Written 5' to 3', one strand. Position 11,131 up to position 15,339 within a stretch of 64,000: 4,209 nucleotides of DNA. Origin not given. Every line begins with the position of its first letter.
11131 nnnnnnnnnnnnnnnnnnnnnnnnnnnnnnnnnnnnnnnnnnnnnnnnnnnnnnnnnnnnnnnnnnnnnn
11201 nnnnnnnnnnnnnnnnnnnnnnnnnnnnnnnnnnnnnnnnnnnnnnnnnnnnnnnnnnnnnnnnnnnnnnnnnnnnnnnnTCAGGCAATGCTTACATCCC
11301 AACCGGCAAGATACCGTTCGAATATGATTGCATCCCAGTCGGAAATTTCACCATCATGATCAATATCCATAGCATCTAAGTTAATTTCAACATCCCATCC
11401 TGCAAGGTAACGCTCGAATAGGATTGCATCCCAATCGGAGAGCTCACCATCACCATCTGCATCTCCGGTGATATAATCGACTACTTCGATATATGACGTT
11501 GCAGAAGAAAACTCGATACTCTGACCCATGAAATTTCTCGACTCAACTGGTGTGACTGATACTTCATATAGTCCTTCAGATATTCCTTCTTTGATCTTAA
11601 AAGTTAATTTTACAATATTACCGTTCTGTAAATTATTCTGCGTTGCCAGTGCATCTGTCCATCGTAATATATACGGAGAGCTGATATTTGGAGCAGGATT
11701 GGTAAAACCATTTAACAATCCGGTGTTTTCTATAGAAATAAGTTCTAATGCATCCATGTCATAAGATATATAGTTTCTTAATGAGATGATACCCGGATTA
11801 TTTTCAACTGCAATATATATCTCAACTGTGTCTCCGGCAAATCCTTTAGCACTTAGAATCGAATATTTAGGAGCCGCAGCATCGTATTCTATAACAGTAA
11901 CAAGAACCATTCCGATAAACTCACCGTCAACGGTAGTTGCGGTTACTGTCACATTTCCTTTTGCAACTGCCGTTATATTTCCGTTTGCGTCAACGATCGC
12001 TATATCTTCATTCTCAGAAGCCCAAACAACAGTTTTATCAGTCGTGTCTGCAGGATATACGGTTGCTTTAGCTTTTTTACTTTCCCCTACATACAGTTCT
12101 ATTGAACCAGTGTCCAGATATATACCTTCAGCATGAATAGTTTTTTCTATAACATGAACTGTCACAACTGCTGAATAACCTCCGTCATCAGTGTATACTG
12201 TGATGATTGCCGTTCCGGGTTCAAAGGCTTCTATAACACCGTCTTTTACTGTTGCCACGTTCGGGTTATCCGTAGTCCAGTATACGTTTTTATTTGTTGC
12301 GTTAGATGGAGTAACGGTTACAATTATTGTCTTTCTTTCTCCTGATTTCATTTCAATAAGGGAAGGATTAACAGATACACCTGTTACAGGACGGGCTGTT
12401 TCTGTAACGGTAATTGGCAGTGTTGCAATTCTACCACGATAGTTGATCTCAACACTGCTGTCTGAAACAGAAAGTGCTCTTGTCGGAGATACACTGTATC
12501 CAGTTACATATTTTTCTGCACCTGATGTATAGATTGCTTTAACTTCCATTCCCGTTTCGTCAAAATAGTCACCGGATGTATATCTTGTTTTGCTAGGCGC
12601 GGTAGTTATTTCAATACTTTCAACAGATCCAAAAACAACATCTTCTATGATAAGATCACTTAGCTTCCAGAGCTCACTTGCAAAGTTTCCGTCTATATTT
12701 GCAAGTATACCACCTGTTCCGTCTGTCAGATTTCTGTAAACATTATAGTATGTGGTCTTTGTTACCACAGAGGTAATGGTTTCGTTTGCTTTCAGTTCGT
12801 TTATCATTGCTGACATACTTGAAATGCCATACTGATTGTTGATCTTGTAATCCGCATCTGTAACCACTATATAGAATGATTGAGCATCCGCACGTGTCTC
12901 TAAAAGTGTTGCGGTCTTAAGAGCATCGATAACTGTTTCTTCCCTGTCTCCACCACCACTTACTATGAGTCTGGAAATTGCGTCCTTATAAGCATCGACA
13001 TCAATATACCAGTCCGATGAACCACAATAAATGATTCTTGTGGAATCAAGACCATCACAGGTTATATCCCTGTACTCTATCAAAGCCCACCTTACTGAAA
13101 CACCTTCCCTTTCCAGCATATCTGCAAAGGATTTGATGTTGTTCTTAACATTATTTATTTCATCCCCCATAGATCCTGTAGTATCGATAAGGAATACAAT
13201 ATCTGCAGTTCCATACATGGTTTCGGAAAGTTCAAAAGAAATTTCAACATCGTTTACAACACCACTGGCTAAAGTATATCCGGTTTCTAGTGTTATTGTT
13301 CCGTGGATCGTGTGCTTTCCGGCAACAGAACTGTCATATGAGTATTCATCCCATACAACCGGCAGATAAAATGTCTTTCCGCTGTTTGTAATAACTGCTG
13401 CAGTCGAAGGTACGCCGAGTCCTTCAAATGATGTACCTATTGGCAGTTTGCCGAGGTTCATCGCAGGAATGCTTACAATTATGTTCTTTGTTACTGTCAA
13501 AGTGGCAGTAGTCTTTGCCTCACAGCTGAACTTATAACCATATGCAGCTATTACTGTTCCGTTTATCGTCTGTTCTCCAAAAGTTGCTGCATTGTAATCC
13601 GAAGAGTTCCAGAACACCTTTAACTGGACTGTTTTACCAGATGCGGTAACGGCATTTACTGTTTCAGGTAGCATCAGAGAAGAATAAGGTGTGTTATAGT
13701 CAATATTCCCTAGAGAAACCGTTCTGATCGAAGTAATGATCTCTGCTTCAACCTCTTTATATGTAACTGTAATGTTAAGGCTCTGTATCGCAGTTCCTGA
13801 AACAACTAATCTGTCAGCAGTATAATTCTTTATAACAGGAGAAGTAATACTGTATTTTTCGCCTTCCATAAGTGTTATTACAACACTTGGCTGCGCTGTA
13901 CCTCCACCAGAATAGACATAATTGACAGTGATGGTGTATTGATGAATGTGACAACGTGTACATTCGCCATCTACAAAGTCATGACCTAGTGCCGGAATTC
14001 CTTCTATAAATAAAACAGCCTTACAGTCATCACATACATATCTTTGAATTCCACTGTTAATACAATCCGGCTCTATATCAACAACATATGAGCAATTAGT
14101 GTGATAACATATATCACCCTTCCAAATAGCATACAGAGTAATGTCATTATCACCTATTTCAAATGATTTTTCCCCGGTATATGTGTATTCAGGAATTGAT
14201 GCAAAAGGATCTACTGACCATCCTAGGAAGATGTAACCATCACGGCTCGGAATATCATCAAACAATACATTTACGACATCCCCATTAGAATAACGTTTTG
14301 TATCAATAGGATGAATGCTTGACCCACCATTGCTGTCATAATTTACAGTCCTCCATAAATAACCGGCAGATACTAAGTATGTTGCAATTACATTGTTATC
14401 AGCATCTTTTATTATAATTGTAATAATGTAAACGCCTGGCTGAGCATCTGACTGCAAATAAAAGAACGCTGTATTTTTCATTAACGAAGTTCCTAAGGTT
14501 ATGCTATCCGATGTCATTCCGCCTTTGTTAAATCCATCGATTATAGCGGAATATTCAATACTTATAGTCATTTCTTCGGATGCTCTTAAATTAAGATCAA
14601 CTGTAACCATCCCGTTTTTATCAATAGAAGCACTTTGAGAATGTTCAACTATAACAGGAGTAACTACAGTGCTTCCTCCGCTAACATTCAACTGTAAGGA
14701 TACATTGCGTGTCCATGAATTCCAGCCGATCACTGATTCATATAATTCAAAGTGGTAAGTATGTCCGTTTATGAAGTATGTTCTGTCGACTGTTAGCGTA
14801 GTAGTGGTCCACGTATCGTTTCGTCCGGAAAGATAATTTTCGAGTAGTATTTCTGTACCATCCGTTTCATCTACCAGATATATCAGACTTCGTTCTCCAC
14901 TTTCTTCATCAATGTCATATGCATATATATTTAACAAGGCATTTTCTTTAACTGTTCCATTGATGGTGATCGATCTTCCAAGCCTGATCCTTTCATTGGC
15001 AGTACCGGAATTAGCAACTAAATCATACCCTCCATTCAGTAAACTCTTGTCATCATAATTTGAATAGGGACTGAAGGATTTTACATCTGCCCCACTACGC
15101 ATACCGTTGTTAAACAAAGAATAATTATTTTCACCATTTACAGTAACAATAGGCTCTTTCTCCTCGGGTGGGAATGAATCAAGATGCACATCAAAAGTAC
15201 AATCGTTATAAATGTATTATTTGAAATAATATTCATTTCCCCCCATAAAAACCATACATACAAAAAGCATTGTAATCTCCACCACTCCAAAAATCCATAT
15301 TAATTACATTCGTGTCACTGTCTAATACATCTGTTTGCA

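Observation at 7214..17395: Five-gene operon of giant surface proteins that each combine cohesin-like AND dockerin modules with vWA, PPC-repeat, Big_2, cadherin-like and Listeria-Bacteroides repeat domains - a non-cellulosomal cohesin-dockerin assembly system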

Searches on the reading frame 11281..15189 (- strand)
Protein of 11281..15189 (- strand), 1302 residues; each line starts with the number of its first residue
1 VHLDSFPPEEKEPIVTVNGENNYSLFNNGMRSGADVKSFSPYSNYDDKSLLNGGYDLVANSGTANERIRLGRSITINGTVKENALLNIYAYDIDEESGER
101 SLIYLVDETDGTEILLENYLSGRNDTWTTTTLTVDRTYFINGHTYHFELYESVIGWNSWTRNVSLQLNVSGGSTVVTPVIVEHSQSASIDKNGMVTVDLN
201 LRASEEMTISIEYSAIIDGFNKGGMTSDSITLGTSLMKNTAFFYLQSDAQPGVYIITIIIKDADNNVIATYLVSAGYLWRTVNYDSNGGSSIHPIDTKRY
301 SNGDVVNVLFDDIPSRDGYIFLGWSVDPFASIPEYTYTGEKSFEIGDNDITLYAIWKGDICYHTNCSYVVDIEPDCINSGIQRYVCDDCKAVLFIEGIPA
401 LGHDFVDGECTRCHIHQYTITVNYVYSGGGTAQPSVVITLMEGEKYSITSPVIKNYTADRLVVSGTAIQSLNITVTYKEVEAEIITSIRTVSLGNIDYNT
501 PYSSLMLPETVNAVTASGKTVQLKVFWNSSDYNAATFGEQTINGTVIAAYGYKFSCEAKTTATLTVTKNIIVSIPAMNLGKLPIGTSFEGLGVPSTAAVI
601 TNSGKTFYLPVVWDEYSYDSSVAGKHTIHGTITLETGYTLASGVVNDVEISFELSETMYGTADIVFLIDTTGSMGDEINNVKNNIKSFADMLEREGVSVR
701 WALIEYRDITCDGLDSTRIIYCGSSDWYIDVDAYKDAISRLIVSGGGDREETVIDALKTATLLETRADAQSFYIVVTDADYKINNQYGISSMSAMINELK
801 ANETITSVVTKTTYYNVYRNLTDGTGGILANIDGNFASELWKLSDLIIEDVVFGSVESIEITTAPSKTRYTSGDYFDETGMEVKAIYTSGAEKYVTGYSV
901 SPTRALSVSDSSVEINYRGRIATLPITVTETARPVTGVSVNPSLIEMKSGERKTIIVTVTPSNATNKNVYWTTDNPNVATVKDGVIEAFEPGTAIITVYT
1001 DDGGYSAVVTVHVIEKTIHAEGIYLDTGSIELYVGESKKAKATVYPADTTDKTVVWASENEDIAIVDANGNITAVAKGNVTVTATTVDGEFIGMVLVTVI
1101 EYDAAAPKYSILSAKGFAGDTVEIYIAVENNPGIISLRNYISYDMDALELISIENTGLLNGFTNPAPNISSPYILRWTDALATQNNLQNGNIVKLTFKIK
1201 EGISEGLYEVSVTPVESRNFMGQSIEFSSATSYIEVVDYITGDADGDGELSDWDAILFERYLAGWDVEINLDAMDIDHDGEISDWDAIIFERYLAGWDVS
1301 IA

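Call 4: search_protein_families(library=pfam, proteins=[window:11281-15189:-], max_evalue=0.01)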
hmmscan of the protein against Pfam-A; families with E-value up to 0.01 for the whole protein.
window:11281-15189:- (1302 aa): 9 families
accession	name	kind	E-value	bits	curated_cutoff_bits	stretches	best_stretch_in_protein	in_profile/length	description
PF02368.24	Big_2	-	1.2e-23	83.3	22.8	2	1029-1090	11-72/79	Bacterial Ig-like domain (group 2)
PF25106.1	VWA_4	-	3.3e-13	50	27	1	664-831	2-166/169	von Willebrand factor A domain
PF00092.34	VWA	-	1.7e-08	35.4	23.8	1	663-808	1-136/174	von Willebrand factor type A domain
PF09479.16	Flg_new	-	4.3e-08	33.6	27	1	281-354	2-64/65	Listeria-Bacteroides repeat domain (List_Bact_rpt)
PF07532.17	Big_4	-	1.9e-07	30.9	22.1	2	504-546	13-56/59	Bacterial Ig-like domain (group 4)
PF00404.24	Dockerin_1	-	2.8e-07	31.1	22.9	1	1242-1294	2-56/57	Dockerin type I domain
PF21461.3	HL_N-beta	-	7.4e-05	22.9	27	1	968-1004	13-48/57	Hyaluronate lyase, N-terminal beta-sheet domain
PF06458.18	MucBP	-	0.00097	20.3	23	1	419-477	1-60/63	MucBP domain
PF22359.2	Big-like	-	0.0034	18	27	0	969-1011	3-46/48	Bacterial Ig-like domain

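Call 15: find_related_loci(query=window:11281-15189:-, collection=genome_contigs, flank=10000)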
Query window:11281-15189:- (1302 aa) in genome_contigs; peptide patterns used: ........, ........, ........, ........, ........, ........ (x = any residue, [..] = any of these).
45 stretches matched a pattern; 2 encode a relative of the query (tblastn E <= 1e-3); 2 distinct loci.
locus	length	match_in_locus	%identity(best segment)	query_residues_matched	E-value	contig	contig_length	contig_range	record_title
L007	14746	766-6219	41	13-1296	3e-85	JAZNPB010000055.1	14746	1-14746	MAG: Eubacteriales bacterium isolate T1900044836_TS20190302.MAGScoT_cleanbin_000028 SGB_2923_k141_1817839, whole genome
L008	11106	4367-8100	45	14-1302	3e-73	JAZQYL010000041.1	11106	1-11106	MAG: Acutalibacteraceae bacterium isolate T1900045160_TC20190154.MAGScoT_cleanbin_000048 SGB_5042_k141_430841, whole gen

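Call 18: search_protein_families(library=pfam, proteins=[L007:13-5685:+, L007:5842-9153:+, L007:9371-14734:-, L008:4256-6007:+, L008:6052-8112:+, L008:8617-9981:+, L008:2712-3968:-], max_evalue=0.001)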
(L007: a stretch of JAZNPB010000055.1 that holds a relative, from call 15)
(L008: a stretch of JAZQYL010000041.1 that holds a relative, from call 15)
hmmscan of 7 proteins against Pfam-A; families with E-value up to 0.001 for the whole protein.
L007:13-5685:+ (1890 aa): 3 families
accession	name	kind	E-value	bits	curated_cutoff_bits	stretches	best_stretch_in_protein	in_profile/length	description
PF00404.24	Dockerin_1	-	1.9e-11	44.4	22.9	1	1834-1887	2-56/57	Dockerin type I domain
PF09479.16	Flg_new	-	1.2e-10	41.8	27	1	515-588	3-65/65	Listeria-Bacteroides repeat domain (List_Bact_rpt)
PF00963.24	Cohesin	-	5e-08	33.7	24.1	1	1700-1829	1-139/139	Cohesin domain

L007:5842-9153:+ (1103 aa): 4 families
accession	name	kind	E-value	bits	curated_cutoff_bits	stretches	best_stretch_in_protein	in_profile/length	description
PF00404.24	Dockerin_1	-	1.7e-11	44.5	22.9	1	1045-1100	1-57/57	Dockerin type I domain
PF00963.24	Cohesin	-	7.8e-11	42.8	24.1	1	912-1041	1-139/139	Cohesin domain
PF09479.16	Flg_new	-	2e-10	41.1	27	1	392-465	3-65/65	Listeria-Bacteroides repeat domain (List_Bact_rpt)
PF11571.13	Med27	-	9.3e-06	26.3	25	0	489-512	48-72/86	Mediator complex subunit 27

L007:9371-14734:- (1787 aa): 2 families
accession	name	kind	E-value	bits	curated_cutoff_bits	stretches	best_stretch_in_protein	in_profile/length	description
PF00404.24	Dockerin_1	-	1.8e-11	44.5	22.9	1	1730-1784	2-57/57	Dockerin type I domain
PF00963.24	Cohesin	-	2.6e-05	24.9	24.1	1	1595-1724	2-139/139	Cohesin domain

L008:4256-6007:+ (583 aa): 3 families
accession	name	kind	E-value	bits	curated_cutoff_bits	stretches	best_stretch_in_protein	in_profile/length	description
PF00963.24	Cohesin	-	3.3e-13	50.5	24.1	1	390-517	2-139/139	Cohesin domain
PF00404.24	Dockerin_1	-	4e-13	49.8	22.9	1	522-576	1-57/57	Dockerin type I domain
PF09479.16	Flg_new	-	6.6e-12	45.8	27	1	307-380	3-65/65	Listeria-Bacteroides repeat domain (List_Bact_rpt)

L008:6052-8112:+ (686 aa): 3 families
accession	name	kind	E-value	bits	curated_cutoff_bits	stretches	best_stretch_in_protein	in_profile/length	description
PF00404.24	Dockerin_1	-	1.3e-12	48.2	22.9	1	625-679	1-57/57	Dockerin type I domain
PF09479.16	Flg_new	-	1.4e-10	41.6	27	1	409-481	3-64/65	Listeria-Bacteroides repeat domain (List_Bact_rpt)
PF00963.24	Cohesin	-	4.1e-09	37.2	24.1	1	493-620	2-139/139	Cohesin domain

L008:8617-9981:+ (454 aa): 1 family
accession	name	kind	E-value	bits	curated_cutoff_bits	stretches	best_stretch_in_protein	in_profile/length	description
PF00860.26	Xan_ur_permease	-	1.7e-43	149.3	27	1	18-412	3-383/389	Permease family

L008:2712-3968:- (418 aa): 4 families
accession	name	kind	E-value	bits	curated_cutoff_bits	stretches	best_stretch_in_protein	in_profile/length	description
PF22422.2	MGH1-like_GH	-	8.4e-40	137.9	27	1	46-394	4-354/356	Mannosylglycerate hydrolase MGH1-like glycoside hydrolase domain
PF03200.22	Glyco_hydro_63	-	1.8e-21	76.9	22.4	1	131-398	184-484/492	Glycosyl hydrolase family 63 C-terminal domain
PF01204.24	Trehalase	-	3.4e-14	53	21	1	183-384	303-480/512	Trehalase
PF17389.8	Bac_rhamnosid6H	-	8.9e-08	32.2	24.5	1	83-256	73-237/339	Bacterial alpha-L-rhamnosidase 6 hairpin glycosidase domain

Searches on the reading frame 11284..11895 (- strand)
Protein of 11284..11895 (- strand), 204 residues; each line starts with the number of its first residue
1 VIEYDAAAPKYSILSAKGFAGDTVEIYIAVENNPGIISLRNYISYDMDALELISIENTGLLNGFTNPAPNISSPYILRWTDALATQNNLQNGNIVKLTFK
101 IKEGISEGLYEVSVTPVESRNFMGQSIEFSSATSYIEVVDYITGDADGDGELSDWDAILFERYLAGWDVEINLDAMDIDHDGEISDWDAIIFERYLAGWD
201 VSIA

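Call 67: find_homologous_proteins(query=window:11284-11895:-, max_evalue=0.000001)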
Query seq(204 aa) (204 aa): 25 proteins with E <= 0.000001 among 203 candidates.
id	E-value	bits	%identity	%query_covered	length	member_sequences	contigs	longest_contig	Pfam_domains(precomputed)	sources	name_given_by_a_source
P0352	1.8e-128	444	100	100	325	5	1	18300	PF00404.25,PF00963.25,PF02368.25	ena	-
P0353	5.7e-84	299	65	100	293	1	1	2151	PF00404.25,PF07523.19,PF00963.25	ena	-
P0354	9.8e-71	256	59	96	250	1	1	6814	PF00404.25,PF07523.19,PF00963.25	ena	-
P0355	3.1e-69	251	52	100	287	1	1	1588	PF00404.25,PF00963.25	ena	-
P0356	4.0e-68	247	55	98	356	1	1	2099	PF00404.25,PF00963.25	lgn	-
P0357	9.9e-61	223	50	96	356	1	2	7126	PF00404.25,PF00963.25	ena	-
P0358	6.0e-55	204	54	80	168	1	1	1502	PF00963.25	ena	-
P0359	8.0e-38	148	69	49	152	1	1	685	PF00404.25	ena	-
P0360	3.1e-37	146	52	68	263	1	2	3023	PF00963.25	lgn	-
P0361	1.7e-35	141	66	49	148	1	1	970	PF00963.25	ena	-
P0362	6.3e-35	139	38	100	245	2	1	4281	PF00404.25,PF00963.25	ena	-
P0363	8.9e-34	135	39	92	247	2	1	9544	PF00404.25,PF00963.25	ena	-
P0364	4.2e-29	120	35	95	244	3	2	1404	PF00404.25,PF00963.25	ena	-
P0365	3.1e-27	114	36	100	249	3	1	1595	PF00404.25,PF00963.25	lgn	-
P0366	8.5e-26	109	34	94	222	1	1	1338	PF00404.25,PF00963.25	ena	-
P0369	8.1e-22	96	51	40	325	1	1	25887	PF00404.25,PF00963.25,PF22359.3,PF02368.25,PF26918.1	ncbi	-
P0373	1.6e-17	82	30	97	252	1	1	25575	PF00404.25,PF00963.25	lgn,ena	-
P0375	2.1e-8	52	56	19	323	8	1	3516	PF00963.25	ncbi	-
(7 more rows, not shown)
